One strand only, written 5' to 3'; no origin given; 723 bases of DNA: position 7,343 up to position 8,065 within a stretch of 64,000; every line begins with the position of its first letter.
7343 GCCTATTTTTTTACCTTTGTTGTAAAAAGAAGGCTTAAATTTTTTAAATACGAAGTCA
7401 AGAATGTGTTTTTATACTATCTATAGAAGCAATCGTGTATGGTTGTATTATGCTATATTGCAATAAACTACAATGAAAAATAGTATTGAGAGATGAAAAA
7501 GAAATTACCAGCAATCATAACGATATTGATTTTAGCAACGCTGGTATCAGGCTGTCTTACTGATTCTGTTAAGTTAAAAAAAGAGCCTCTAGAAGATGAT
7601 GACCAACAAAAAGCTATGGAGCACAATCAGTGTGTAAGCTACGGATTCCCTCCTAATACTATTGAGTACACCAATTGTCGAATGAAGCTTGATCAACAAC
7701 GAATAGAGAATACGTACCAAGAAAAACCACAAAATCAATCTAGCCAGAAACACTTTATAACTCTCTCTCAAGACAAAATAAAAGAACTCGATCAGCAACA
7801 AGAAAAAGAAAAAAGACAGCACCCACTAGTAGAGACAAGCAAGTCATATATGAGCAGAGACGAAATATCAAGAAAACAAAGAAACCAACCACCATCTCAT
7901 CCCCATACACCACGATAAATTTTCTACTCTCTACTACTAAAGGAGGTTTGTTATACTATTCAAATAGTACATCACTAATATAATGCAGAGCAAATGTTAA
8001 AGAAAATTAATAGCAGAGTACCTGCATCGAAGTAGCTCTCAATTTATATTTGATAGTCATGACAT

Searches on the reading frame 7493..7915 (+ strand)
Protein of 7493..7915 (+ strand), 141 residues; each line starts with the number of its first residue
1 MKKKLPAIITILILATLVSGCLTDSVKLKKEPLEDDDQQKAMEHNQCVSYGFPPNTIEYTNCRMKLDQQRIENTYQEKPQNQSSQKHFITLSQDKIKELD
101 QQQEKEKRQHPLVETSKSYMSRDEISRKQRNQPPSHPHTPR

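Call 37: search_protein_families(library=pfam, max_evalue=0.1, proteins=[window:7493-7915:+])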
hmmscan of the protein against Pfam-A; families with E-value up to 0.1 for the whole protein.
window:7493-7915:+ (141 aa): 4 families
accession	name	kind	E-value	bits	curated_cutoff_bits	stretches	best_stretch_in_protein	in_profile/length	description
PF25305.1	Ig_PDGFR_d4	-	0.012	16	27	1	33-107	6-83/140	Platelet-derived growth factor receptor Ig-like domain 4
PF10502.14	Peptidase_S26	-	0.047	14.1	22.9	0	51-100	79-112/168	Signal peptidase, peptidase S26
PF25682.1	Phage_VG64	-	0.063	13.5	27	0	1-27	1-27/127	Mycobacterium phage VG64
PF11614.14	FixG_C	-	0.077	13.6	25.6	0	66-103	26-63/119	IG-like fold at C-terminal of FixG, putative oxidoreductase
